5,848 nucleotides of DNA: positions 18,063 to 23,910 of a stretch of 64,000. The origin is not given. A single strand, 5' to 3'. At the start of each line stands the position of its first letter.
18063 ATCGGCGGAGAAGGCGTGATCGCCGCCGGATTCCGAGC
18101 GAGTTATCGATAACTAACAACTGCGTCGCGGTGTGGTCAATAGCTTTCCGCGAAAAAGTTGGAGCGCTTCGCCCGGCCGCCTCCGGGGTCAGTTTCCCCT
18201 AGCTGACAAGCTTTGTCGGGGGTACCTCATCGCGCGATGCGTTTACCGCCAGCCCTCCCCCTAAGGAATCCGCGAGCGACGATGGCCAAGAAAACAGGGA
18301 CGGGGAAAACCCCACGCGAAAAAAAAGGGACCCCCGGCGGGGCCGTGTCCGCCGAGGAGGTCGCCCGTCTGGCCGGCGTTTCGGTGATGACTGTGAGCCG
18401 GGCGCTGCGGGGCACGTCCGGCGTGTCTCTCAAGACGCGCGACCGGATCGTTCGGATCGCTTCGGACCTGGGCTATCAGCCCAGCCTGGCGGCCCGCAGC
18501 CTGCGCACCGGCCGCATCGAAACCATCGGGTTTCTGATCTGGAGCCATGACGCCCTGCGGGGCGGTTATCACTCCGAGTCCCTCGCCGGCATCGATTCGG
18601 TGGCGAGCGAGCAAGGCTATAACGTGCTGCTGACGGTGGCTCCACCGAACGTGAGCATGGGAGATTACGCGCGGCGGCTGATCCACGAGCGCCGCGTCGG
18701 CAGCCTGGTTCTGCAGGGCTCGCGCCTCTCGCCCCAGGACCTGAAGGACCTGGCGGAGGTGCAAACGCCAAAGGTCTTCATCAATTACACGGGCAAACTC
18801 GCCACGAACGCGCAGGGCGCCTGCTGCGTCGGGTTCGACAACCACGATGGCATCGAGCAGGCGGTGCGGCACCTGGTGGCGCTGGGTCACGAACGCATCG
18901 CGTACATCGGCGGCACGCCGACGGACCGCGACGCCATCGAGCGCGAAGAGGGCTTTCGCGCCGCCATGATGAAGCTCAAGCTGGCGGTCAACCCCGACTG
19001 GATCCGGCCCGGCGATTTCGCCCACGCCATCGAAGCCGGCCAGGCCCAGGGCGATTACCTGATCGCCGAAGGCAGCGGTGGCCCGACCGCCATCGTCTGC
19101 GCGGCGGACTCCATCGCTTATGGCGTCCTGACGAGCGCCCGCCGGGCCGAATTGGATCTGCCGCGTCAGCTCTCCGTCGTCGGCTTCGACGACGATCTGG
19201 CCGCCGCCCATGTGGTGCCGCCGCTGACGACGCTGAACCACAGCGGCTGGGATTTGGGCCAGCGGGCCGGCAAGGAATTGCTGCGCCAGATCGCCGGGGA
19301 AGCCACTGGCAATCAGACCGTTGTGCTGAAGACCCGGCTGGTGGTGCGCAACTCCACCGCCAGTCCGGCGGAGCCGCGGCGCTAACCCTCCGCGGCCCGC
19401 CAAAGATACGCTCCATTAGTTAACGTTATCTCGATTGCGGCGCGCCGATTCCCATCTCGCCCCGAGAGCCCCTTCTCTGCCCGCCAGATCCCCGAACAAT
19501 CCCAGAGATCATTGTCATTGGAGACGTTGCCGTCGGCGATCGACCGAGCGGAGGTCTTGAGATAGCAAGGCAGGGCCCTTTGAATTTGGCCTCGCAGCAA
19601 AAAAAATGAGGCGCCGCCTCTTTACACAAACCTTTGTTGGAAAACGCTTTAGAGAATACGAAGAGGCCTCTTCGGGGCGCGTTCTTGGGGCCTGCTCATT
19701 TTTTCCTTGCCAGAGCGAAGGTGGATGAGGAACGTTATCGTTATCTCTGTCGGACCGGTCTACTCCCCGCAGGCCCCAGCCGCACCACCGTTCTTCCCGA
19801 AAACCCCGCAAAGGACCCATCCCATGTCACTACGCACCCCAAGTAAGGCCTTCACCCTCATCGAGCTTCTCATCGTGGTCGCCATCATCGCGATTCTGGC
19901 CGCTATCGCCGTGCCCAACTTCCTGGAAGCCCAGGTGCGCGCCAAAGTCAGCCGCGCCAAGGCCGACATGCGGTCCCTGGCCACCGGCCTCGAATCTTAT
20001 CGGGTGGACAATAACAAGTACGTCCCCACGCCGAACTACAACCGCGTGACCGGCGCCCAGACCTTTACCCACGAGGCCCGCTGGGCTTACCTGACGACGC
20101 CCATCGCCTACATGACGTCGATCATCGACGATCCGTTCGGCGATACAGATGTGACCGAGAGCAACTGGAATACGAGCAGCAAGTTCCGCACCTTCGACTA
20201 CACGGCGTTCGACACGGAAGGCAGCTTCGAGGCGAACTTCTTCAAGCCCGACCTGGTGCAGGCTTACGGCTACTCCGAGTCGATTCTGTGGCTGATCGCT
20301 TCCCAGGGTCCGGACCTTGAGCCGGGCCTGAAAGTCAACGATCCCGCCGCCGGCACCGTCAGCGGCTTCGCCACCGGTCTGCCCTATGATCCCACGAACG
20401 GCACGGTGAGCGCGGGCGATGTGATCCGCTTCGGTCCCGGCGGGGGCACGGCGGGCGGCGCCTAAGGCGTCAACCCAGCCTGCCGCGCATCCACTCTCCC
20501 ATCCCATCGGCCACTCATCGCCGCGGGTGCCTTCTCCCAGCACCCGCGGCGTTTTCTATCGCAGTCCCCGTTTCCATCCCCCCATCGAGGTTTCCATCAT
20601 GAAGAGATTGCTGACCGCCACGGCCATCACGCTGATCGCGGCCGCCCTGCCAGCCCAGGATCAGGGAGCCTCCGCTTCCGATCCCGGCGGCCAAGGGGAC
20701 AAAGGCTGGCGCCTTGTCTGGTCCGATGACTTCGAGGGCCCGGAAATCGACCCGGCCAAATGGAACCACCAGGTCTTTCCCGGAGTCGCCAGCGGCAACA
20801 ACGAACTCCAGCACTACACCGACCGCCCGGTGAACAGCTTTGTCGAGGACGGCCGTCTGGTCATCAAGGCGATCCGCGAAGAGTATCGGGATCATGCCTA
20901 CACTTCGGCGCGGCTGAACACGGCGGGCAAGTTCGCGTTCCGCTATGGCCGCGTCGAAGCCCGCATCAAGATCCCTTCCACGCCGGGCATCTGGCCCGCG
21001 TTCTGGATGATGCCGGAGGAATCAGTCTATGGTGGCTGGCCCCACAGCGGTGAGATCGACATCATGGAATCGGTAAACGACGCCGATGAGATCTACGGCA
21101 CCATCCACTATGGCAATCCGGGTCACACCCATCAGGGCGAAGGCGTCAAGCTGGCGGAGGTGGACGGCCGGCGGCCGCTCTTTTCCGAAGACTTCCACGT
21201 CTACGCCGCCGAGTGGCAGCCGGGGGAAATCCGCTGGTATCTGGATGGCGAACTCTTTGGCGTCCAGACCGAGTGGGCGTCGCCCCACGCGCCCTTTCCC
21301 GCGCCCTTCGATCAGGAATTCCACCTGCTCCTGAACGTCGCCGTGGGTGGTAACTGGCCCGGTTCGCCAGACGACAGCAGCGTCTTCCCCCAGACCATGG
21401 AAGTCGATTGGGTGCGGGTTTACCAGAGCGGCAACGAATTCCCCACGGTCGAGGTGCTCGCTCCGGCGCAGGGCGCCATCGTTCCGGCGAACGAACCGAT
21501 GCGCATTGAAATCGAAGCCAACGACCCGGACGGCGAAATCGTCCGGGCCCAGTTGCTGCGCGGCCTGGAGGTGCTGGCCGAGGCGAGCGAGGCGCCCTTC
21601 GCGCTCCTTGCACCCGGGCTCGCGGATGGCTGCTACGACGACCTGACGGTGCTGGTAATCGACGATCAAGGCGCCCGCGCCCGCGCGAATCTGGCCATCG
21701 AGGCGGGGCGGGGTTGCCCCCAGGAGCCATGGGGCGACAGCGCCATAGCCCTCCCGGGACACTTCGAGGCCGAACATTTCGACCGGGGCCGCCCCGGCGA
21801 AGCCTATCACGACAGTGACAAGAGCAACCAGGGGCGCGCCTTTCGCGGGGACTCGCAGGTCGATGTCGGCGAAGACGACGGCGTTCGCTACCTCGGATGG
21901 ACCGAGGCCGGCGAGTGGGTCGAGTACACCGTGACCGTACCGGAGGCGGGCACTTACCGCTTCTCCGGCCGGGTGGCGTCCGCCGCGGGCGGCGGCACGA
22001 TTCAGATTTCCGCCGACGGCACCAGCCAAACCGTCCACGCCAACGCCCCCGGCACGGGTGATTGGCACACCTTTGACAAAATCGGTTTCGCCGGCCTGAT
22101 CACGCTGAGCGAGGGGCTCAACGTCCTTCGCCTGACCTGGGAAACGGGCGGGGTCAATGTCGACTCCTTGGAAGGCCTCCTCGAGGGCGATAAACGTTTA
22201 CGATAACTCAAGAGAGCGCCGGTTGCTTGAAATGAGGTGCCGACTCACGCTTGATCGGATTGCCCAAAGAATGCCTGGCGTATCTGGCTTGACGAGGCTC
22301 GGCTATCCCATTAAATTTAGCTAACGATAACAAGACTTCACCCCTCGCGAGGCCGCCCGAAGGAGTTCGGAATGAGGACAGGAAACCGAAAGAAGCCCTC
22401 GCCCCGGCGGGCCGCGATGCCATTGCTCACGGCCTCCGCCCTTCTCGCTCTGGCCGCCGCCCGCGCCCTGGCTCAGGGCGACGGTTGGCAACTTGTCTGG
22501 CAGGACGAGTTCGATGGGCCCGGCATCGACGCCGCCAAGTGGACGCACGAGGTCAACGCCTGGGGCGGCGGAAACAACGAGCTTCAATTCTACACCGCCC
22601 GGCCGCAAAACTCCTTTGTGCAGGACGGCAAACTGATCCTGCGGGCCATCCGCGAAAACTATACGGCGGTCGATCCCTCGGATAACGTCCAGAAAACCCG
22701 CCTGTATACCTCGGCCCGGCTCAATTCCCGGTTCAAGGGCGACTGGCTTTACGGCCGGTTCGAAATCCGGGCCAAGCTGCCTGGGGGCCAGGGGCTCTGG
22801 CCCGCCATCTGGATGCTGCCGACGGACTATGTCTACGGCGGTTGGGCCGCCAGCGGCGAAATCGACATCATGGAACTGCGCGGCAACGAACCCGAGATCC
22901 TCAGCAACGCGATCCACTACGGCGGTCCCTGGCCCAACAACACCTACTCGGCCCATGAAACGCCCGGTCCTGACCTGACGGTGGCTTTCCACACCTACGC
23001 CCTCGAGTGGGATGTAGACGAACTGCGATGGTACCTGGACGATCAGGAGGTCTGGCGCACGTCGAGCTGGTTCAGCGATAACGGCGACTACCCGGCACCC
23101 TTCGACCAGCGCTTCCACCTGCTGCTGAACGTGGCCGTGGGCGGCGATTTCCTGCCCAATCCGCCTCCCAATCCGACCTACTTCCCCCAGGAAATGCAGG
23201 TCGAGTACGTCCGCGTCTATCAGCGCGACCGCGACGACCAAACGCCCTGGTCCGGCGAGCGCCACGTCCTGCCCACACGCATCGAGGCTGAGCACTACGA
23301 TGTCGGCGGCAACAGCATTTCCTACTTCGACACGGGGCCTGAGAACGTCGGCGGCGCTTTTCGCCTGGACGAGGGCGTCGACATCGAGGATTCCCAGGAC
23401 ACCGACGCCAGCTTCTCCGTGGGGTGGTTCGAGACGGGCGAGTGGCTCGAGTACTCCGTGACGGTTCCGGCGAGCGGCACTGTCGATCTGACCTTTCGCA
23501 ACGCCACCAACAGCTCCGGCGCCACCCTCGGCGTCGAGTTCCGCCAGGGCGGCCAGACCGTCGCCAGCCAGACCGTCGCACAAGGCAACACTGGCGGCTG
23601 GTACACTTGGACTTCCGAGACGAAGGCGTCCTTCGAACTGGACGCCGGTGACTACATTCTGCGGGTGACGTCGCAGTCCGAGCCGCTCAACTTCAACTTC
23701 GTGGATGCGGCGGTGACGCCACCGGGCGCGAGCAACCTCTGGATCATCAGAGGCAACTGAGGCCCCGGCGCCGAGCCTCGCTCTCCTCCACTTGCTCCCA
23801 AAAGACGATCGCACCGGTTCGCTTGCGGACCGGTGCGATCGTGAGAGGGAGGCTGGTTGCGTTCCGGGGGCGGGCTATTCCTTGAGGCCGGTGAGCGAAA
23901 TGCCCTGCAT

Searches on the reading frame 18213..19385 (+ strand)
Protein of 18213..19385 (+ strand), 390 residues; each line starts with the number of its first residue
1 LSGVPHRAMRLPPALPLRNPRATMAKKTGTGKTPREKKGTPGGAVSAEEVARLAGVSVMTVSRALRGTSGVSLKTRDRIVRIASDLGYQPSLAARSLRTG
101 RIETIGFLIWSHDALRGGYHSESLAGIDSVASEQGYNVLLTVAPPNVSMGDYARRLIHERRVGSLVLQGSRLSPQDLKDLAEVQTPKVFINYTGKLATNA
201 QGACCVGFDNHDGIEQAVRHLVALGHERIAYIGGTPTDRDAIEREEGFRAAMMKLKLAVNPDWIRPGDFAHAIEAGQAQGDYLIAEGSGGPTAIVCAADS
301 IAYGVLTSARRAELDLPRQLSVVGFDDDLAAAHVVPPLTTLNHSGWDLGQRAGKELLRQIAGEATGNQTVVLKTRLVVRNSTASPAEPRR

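Call 7: search_protein_families(library=pfam, proteins=[window:18213-19385:+], max_evalue=0.001)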
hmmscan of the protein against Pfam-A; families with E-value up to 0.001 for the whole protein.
window:18213-19385:+ (390 aa): 4 families
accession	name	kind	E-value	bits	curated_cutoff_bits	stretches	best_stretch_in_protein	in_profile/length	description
PF13377.12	Peripla_BP_3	-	8e-35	120.8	26.5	1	218-382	1-167/167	Periplasmic binding protein-like domain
PF00532.27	Peripla_BP_1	-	3.8e-17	63.1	22.2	1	118-365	14-266/281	Periplasmic binding proteins and sugar binding domain of LacI family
PF00356.27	LacI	-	1.1e-15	57.6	27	1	49-91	4-46/46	Bacterial regulatory proteins, lacI family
PF13407.12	Peripla_BP_4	-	1.2e-08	35.3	35.1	1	193-332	89-223/258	Periplasmic binding protein domain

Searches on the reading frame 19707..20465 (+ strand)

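Call 7: search_protein_families(library=pfam, proteins=[window:19707-20465:+], max_evalue=0.001)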
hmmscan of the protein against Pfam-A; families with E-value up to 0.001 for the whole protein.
window:19707-20465:+ (252 aa): 2 families
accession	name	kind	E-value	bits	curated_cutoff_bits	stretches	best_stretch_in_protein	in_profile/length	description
PF07963.17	N_methyl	-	3.2e-08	33.2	21.2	1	46-68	4-26/27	Prokaryotic N-terminal methylation motif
PF08334.16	T2SSG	-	0.0002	21.9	21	1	72-146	2-72/108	Type II secretion system (T2SS), protein G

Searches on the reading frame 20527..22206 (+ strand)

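Call 7: search_protein_families(library=pfam, proteins=[window:20527-22206:+], max_evalue=0.001)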
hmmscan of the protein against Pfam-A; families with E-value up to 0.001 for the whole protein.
window:20527-22206:+ (559 aa): 5 families
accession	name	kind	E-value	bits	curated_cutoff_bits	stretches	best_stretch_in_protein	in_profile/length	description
PF00722.28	Glyco_hydro_16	-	3.5e-20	72.6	22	1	117-296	28-174/175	Glycosyl hydrolases family 16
PF03935.22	SKN1_KRE6_Sbg1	-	8.5e-16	57.9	30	2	32-162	88-222/501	Beta-glucan synthesis-associated protein SKN1/KRE6/Sbg1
PF03422.21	CBM_6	-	2.2e-15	57.5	28.9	1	451-547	20-120/125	Carbohydrate binding module (family 6)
PF18099.7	CBM_35_2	-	6.4e-08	33.1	23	1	454-546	17-108/112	Carbohydrate binding module (family 35)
PF17957.7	Big_7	-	3.9e-07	31.1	24.1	1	306-359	1-53/70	Bacterial Ig domain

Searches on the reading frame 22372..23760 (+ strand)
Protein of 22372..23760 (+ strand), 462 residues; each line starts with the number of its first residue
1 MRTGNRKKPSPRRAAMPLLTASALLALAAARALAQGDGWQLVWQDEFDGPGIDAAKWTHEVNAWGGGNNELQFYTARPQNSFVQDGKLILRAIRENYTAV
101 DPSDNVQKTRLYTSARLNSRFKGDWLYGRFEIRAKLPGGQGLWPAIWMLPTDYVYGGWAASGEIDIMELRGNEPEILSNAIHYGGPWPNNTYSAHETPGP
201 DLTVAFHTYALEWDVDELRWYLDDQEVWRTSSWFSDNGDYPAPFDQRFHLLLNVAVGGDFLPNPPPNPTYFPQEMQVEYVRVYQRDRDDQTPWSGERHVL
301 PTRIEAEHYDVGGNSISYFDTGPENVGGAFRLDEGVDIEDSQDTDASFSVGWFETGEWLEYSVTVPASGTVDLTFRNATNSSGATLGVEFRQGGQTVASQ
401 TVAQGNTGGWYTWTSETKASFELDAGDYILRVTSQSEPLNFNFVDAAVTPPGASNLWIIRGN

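Call 7: search_protein_families(library=pfam, proteins=[window:22372-23760:+], max_evalue=0.001)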
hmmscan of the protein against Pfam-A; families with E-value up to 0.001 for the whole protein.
window:22372-23760:+ (462 aa): 4 families
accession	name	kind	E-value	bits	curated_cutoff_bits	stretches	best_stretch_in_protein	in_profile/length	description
PF00722.28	Glyco_hydro_16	-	2.5e-20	73.1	22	1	105-242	28-147/175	Glycosyl hydrolases family 16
PF03422.21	CBM_6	-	9.2e-14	52.3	28.9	1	332-442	7-119/125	Carbohydrate binding module (family 6)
PF03935.22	SKN1_KRE6_Sbg1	-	2.1e-10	40.1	30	2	31-149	109-222/501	Beta-glucan synthesis-associated protein SKN1/KRE6/Sbg1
PF18099.7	CBM_35_2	-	1.3e-09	38.5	23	1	336-443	5-109/112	Carbohydrate binding module (family 35)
